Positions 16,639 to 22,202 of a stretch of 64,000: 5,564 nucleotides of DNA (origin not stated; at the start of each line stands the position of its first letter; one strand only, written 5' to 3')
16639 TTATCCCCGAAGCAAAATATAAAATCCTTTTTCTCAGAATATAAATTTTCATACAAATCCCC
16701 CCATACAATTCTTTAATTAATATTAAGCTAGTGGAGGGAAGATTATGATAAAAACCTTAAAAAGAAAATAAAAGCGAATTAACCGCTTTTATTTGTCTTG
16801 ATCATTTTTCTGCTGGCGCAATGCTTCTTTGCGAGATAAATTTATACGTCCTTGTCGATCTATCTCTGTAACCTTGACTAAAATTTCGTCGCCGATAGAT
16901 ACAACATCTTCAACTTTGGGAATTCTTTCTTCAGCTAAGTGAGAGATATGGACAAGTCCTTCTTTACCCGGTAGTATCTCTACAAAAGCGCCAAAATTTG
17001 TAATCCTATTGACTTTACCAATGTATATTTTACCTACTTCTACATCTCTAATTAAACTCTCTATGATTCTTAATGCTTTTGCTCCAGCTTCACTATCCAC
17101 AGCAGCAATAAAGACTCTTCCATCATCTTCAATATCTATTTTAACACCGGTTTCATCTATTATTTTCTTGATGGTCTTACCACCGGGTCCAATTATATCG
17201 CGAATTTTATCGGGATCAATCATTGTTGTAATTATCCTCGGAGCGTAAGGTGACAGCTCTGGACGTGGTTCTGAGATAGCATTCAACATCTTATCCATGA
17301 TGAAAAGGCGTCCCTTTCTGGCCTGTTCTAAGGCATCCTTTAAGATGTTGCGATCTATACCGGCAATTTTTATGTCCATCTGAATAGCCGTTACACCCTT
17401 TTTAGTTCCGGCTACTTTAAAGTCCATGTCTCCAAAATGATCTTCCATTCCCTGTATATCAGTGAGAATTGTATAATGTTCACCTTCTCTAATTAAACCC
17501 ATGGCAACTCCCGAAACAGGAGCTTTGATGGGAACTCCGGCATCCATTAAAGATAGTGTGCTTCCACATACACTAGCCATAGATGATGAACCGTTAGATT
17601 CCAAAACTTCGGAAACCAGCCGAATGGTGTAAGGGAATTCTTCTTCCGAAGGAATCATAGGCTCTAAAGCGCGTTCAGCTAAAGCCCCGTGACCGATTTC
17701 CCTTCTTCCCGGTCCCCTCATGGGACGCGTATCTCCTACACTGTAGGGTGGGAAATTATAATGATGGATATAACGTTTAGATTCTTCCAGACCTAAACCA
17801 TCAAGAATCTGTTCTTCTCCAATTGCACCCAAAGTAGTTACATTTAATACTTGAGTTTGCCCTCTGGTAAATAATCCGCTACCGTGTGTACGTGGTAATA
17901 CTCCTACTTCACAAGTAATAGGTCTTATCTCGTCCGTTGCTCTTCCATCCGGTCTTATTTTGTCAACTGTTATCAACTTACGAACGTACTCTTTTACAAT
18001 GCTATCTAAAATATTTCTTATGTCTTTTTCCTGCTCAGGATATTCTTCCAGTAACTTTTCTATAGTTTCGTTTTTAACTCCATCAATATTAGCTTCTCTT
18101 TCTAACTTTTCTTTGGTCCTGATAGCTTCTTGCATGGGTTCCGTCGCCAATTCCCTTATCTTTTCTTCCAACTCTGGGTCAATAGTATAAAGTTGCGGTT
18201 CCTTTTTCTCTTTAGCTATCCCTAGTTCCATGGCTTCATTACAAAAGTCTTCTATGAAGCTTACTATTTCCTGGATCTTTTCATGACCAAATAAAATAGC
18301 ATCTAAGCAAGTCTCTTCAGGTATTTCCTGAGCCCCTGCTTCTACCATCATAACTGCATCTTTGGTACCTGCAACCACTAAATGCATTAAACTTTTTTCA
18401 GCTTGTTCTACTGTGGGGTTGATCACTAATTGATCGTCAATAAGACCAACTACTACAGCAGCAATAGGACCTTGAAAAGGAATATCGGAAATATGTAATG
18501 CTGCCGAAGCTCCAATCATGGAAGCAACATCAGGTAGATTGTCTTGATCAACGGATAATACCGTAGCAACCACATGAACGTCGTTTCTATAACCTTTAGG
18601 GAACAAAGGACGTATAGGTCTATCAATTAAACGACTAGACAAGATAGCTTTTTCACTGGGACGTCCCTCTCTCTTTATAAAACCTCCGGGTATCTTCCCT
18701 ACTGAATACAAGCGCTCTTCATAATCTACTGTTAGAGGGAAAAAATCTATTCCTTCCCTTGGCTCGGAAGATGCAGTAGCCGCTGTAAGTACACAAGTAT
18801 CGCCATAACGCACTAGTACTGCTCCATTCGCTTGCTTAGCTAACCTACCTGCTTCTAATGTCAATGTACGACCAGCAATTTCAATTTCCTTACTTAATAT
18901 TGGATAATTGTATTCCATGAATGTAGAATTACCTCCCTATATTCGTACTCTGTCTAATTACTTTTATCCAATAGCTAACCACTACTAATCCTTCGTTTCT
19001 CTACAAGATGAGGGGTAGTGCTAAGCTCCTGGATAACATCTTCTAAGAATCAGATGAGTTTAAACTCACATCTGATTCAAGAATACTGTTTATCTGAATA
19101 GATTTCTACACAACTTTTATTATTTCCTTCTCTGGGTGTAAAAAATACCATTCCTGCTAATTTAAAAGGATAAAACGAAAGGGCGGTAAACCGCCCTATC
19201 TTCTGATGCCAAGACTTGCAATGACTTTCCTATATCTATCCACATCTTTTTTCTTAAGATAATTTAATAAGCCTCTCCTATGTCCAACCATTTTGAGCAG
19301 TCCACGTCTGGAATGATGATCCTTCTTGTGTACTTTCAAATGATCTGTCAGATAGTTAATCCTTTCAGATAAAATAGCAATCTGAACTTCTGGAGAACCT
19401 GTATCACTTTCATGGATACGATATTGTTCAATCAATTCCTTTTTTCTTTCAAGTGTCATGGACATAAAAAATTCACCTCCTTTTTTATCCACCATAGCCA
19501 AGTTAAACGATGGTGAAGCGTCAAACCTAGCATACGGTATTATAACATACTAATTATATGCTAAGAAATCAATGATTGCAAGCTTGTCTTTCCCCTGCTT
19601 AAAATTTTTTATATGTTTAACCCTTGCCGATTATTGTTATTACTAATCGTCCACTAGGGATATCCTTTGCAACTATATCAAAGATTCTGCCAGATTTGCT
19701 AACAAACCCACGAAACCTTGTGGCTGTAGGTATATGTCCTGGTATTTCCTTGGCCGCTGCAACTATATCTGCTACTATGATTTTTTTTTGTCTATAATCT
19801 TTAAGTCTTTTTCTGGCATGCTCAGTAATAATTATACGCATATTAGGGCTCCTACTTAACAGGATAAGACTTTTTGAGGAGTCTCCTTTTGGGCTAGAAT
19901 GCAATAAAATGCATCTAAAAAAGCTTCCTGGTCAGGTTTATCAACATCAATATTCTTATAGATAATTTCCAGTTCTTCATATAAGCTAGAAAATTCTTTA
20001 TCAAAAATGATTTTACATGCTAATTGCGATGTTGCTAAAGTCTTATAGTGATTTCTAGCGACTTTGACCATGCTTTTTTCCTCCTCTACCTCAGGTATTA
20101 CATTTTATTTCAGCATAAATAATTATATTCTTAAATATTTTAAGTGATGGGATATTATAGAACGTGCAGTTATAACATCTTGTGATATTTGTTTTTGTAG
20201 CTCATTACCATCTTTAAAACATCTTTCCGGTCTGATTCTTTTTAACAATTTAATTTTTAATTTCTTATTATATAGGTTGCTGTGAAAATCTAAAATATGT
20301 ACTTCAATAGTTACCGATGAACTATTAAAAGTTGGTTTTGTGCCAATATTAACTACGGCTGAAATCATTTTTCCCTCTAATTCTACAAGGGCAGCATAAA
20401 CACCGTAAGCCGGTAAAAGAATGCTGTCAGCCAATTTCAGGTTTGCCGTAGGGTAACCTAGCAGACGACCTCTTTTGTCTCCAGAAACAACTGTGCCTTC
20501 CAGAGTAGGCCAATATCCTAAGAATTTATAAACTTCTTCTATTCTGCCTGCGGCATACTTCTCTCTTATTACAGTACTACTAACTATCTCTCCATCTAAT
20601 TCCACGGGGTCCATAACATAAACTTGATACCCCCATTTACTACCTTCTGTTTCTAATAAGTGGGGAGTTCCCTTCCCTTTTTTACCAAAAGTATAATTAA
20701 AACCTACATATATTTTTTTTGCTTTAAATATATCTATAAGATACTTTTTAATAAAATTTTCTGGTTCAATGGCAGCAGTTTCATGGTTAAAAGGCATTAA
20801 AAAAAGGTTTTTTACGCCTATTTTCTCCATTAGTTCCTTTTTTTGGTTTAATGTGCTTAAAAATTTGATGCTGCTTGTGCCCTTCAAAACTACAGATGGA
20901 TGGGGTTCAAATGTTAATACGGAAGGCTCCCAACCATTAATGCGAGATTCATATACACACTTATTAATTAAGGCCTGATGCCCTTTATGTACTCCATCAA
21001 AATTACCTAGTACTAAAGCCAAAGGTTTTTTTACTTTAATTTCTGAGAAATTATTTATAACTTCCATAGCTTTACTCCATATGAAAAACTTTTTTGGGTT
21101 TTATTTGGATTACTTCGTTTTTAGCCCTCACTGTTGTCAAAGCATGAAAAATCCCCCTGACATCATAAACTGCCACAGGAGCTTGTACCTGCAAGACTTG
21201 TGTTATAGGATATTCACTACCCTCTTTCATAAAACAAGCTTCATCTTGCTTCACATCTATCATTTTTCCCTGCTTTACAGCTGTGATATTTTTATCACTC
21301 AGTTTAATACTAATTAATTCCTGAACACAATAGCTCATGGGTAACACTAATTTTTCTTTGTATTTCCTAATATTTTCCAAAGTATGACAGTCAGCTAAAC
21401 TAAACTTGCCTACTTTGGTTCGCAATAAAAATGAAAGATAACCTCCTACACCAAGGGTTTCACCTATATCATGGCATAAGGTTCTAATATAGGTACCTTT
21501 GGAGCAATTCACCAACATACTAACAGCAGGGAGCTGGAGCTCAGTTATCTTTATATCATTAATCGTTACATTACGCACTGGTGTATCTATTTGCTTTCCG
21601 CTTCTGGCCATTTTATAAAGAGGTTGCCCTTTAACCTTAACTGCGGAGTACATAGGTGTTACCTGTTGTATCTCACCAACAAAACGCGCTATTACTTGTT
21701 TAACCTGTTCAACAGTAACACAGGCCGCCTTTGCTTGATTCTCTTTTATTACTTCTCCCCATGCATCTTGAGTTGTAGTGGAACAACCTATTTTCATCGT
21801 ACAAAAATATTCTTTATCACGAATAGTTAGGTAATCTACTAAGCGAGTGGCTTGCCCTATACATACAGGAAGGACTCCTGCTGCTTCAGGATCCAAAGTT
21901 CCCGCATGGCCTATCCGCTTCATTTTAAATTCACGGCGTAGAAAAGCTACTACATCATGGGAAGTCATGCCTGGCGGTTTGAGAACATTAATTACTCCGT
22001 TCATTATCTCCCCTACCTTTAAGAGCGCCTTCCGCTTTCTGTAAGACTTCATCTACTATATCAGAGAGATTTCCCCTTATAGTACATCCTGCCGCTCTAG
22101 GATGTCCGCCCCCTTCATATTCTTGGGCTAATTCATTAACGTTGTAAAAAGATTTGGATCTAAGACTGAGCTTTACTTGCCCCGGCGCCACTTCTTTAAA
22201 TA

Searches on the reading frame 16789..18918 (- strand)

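Call 44: search_protein_families(library=ncbifam, proteins=[window:16789-18918:-], max_evalue=1e-40)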
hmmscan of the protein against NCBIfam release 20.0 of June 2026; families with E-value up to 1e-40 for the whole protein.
window:16789-18918:- (709 aa): 3 families
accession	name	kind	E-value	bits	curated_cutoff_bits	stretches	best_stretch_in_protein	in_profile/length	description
NF008805.1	PRK11824.1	equivalog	0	1059.6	471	1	10-698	2-682/683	polyribonucleotide nucleotidyltransferase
TIGR03591.1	polynuc_phos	equivalog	0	1057.8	525.05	1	14-698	2-688/689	polyribonucleotide nucleotidyltransferase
TIGR02696.1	pppGpp_PNP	exception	1.1e-222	741.5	1106.75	1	15-694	15-718/720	guanosine pentaphosphate synthetase I/polyribonucleotide nucleotidyltransferase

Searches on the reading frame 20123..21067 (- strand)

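Call 44: search_protein_families(library=ncbifam, proteins=[window:20123-21067:-], max_evalue=1e-40)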
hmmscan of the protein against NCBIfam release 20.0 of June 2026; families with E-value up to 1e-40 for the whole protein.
window:20123-21067:- (314 aa): 7 families
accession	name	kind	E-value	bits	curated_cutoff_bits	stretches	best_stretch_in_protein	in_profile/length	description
NF004160.0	PRK05627.1-3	equivalog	5.3e-90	301.4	295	1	13-307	14-321/325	bifunctional riboflavin kinase/FAD synthetase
NF004161.0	PRK05627.1-4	equivalog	1.5e-78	264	461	1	13-307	17-313/324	bifunctional riboflavin kinase/FAD synthetase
NF004162.0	PRK05627.1-5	equivalog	9.4e-78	261.7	241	1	4-305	3-299/304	bifunctional riboflavin kinase/FAD synthetase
TIGR00083.1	ribF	equivalog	5.7e-75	252.4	184.35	1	17-305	1-289/290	riboflavin biosynthesis protein RibF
NF004159.0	PRK05627.1-2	equivalog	1.1e-72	244.9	306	1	3-308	4-310/326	bifunctional riboflavin kinase/FAD synthetase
NF004163.0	PRK05627.1-6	equivalog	5.9e-67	226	315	1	2-307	2-309/313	bifunctional riboflavin kinase/FAD synthetase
NF004158.0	PRK05627.1-1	equivalog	6.1e-66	222.8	396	1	2-302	4-301/304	bifunctional riboflavin kinase/FAD synthetase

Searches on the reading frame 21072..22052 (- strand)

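Call 44: search_protein_families(library=ncbifam, proteins=[window:21072-22052:-], max_evalue=1e-40)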
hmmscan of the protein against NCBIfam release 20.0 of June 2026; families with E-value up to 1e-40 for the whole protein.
window:21072-22052:- (326 aa): 2 families
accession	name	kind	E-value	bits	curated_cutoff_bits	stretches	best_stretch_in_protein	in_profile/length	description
TIGR00431.1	TruB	equivalog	5.2e-74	248.5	151.45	1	17-227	1-209/210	tRNA pseudouridine(55) synthase TruB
NF003280.0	PRK04270.1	equivalog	4.3e-46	157.2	242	1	16-264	29-252/323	RNA-guided pseudouridylation complex pseudouridine synthase subunit Cbf5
